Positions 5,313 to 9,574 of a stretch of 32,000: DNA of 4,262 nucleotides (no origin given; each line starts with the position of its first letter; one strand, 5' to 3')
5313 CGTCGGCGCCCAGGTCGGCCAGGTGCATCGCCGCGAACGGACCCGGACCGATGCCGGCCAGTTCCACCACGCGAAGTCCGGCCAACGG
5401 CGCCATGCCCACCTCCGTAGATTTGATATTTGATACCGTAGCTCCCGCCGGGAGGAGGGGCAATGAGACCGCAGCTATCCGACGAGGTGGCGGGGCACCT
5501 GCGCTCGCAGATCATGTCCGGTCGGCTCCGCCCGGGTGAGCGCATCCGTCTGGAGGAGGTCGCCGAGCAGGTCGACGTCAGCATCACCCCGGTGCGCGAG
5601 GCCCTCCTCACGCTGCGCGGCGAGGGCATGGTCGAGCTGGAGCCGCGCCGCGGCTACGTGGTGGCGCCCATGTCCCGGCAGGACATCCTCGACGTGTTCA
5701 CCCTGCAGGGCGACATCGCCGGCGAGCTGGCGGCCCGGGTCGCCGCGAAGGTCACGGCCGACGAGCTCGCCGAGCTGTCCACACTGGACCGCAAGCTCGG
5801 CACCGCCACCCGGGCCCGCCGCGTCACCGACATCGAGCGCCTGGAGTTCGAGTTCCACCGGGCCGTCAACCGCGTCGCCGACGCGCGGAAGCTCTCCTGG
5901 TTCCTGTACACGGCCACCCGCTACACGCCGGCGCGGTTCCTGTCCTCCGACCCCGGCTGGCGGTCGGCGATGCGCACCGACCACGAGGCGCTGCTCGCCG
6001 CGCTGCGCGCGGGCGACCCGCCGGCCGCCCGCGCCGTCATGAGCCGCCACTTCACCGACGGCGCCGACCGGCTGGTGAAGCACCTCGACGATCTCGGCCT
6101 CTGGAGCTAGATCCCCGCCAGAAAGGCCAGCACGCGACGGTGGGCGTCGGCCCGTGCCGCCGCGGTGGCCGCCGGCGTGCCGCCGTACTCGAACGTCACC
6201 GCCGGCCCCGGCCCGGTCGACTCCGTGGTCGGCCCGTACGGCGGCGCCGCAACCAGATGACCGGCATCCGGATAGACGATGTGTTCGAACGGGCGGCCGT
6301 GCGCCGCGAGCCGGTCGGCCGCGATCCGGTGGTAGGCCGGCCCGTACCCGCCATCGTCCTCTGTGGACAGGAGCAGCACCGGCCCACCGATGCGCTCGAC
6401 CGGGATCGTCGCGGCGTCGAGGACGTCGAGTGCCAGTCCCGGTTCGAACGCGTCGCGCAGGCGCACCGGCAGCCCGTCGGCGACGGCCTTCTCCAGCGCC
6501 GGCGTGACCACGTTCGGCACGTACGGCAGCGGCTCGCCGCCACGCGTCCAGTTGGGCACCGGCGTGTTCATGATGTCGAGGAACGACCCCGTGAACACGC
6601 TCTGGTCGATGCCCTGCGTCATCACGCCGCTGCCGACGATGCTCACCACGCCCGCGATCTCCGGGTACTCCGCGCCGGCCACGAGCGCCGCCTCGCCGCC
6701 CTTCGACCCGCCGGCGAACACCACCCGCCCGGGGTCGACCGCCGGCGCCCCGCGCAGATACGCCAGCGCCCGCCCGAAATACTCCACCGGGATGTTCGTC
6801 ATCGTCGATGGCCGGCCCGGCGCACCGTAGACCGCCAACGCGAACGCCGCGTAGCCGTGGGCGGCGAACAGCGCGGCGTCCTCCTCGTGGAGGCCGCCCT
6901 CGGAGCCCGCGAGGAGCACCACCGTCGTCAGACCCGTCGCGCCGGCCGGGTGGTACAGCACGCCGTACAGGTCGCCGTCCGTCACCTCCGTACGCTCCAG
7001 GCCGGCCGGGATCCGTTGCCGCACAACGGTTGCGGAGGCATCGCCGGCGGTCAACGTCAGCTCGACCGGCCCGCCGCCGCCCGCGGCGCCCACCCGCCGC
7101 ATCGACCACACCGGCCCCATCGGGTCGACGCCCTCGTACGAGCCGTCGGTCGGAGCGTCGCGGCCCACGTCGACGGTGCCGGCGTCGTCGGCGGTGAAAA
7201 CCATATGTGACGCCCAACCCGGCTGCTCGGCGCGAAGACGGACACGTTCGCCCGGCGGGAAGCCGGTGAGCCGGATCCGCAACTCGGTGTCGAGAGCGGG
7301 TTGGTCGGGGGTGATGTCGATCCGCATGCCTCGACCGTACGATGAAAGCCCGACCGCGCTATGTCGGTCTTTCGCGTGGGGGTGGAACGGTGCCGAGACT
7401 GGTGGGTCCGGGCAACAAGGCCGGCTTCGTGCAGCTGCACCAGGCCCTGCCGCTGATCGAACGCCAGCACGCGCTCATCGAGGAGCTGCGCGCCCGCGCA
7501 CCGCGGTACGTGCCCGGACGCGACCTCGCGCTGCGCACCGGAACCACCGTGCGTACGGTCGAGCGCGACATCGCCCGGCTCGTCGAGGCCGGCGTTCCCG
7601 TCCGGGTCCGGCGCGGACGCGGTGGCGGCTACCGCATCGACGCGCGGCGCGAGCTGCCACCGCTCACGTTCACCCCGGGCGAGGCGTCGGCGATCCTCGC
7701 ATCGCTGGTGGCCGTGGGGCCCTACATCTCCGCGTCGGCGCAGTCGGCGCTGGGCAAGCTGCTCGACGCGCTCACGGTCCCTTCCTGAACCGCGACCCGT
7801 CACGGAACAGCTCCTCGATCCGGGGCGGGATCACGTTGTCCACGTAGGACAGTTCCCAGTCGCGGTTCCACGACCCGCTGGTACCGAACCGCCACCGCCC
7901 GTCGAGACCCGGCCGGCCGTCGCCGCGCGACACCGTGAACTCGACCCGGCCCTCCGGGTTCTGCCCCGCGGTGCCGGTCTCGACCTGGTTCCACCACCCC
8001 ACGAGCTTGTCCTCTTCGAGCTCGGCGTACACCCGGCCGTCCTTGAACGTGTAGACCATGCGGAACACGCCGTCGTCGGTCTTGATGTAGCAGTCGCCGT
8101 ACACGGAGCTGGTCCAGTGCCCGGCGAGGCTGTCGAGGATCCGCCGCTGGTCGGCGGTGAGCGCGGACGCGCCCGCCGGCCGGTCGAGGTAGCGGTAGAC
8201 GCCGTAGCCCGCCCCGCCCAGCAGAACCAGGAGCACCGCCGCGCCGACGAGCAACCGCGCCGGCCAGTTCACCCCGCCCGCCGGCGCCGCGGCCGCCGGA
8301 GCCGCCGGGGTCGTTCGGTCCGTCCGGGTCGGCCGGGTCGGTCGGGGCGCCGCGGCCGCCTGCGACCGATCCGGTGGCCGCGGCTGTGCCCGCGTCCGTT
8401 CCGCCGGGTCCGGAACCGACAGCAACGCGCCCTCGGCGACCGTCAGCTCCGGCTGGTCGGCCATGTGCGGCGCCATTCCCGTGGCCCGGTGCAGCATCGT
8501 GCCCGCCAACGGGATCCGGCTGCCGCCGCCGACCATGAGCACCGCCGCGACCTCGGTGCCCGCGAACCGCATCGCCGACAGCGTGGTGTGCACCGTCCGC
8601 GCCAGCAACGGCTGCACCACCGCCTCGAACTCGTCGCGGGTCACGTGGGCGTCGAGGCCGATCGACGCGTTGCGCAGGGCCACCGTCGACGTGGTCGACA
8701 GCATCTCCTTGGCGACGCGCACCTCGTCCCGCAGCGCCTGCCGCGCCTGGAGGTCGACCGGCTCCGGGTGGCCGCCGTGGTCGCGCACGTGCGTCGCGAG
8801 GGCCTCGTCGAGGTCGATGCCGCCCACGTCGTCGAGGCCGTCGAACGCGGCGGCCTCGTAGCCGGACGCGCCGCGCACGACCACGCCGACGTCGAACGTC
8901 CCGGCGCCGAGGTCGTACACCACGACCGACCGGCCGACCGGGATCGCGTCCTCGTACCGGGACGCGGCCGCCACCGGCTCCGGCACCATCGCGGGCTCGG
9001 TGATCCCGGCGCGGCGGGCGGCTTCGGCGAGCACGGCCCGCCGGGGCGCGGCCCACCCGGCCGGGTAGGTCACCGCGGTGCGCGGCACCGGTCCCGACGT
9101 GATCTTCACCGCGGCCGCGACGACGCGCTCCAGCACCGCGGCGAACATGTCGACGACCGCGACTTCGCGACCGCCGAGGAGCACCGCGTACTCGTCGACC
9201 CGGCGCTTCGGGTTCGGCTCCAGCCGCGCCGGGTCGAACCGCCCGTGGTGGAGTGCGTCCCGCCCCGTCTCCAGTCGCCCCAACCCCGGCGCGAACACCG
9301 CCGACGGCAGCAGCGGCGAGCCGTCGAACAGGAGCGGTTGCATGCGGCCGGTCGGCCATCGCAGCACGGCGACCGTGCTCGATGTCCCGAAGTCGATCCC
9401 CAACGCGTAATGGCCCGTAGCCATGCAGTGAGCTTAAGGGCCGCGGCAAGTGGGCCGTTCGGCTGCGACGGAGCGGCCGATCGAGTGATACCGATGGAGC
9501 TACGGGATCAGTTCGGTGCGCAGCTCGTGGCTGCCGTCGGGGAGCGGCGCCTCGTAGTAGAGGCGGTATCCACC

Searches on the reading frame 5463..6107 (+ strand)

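Call 16: search_protein_families(library=pfam, proteins=[window:5463-6107:+], max_evalue=0.001)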
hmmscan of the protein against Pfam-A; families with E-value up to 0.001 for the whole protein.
window:5463-6107:+ (215 aa): 2 families
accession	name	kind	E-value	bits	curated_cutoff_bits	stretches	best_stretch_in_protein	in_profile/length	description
PF00392.27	GntR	-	1.7e-17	63.3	27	1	5-67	1-64/64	Bacterial regulatory proteins, gntR family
PF07729.17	FCD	-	2.7e-16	60.6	24.3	1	78-198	2-124/125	FCD domain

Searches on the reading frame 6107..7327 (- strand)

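Call 16: search_protein_families(library=pfam, proteins=[window:6107-7327:-], max_evalue=0.001)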
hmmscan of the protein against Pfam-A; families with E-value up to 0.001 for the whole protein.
window:6107-7327:- (406 aa): 5 families
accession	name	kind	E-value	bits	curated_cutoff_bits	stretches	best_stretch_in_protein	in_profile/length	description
PF08840.17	BAAT_C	-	1.1e-24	88.1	20.9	1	179-403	1-204/210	BAAT / Acyl-CoA thioester hydrolase C terminal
PF04775.20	Bile_Hydr_Trans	-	1.5e-17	64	27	1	13-79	1-72/126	Acyl-CoA thioester hydrolase/BAAT N-terminal region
PF05448.18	AXE1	-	0.00017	20.9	21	0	188-231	164-207/321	Acetyl xylan esterase (AXE1)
PF00326.27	Peptidase_S9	-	0.00027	21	22.6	0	313-365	143-195/213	Prolyl oligopeptidase family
PF01738.24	DLH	-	0.00072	19.6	21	0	124-234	5-131/217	Dienelactone hydrolase family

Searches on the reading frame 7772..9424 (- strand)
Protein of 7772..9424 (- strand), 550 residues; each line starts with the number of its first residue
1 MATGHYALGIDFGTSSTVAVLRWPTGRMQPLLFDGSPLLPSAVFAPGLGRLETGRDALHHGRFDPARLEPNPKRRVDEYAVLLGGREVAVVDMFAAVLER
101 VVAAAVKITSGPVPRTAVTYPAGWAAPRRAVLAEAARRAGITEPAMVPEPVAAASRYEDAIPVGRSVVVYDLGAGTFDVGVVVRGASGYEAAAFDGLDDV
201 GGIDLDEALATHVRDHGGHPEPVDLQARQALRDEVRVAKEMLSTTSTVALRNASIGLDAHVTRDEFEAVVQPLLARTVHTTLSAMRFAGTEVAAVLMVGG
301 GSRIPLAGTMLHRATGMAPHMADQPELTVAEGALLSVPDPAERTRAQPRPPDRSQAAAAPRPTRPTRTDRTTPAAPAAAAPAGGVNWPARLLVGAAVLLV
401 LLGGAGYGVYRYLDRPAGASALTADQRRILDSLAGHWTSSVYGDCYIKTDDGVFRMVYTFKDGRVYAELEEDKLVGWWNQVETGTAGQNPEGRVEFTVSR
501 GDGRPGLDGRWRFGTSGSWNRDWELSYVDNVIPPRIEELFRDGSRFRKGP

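Call 16: search_protein_families(library=pfam, proteins=[window:7772-9424:-], max_evalue=0.001)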
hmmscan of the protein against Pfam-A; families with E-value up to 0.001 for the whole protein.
window:7772-9424:- (550 aa): 2 families
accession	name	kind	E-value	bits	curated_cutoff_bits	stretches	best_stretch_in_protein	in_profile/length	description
PF00012.26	HSP70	-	3.6e-30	105.2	20.6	1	85-334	105-369/599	Hsp70 protein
PF06723.19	MreB_Mbl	-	2.8e-11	43.3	27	1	89-334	69-316/327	MreB/Mbl protein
